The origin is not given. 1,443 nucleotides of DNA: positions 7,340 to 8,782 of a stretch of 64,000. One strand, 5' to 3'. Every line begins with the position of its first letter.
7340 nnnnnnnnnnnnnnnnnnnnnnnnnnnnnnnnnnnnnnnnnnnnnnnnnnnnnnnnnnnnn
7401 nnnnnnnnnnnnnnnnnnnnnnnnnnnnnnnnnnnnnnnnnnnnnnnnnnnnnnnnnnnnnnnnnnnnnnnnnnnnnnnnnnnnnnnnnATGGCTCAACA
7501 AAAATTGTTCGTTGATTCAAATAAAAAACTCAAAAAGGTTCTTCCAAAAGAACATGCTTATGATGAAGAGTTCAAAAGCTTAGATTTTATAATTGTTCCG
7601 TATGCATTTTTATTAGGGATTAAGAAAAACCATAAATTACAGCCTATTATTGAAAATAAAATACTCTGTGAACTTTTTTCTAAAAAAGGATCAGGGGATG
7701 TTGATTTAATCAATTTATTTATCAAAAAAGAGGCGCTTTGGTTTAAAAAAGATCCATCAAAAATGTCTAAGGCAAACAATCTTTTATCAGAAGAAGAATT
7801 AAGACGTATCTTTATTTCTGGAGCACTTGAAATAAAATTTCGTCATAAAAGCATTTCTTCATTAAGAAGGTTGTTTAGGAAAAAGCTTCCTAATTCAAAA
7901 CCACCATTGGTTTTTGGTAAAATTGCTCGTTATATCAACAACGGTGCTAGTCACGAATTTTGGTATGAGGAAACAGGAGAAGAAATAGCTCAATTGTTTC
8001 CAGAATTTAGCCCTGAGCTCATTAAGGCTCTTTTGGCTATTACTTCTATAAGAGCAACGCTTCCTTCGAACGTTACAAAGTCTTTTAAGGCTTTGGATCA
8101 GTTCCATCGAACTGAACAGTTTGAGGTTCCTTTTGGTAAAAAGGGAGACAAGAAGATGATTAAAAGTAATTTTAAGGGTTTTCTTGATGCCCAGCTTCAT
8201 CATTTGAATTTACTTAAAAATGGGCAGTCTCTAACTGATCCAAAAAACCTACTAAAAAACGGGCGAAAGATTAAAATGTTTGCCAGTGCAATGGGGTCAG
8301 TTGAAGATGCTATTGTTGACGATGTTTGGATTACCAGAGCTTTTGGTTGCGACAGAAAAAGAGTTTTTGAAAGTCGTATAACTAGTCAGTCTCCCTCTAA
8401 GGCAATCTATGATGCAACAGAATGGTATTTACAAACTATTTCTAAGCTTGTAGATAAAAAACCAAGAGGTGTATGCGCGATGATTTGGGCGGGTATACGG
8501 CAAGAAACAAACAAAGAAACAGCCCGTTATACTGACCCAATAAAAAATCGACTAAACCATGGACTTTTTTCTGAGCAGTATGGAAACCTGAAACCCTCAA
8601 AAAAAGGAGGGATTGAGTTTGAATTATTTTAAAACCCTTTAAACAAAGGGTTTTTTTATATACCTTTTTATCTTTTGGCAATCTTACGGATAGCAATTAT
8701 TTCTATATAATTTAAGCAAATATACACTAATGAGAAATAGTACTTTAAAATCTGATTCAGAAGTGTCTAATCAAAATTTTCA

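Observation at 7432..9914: Orphan ParB/Srx-like protein with a Cys-rich insert, paired with an unknown 380-aa protein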

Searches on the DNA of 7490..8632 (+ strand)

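Call 94: search_rna_families(sources=[L098, L015, L005, L007], threshold=gathering)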
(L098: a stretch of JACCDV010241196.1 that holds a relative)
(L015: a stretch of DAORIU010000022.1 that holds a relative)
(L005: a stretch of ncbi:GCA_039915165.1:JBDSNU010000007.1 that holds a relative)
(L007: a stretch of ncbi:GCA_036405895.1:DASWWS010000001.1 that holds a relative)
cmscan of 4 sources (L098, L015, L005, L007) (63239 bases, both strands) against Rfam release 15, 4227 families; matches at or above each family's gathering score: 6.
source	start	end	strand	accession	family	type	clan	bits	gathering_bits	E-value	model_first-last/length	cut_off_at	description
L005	18019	18090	-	RF00005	tRNA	Gene; tRNA;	CL00001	70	29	3.2e-13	1-71/71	no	tRNA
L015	713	786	+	RF00005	tRNA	Gene; tRNA;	CL00001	63.5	29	2e-11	1-71/71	no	tRNA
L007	1253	1324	+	RF00005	tRNA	Gene; tRNA;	CL00001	62.2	29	4.3e-11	1-71/71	no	tRNA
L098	5692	5765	+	RF00005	tRNA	Gene; tRNA;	CL00001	62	29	5e-11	1-71/71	no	tRNA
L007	563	636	-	RF00005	tRNA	Gene; tRNA;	CL00001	62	29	5e-11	1-71/71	no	tRNA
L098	4874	4945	-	RF00005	tRNA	Gene; tRNA;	CL00001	58.3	29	5e-10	1-71/71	no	tRNA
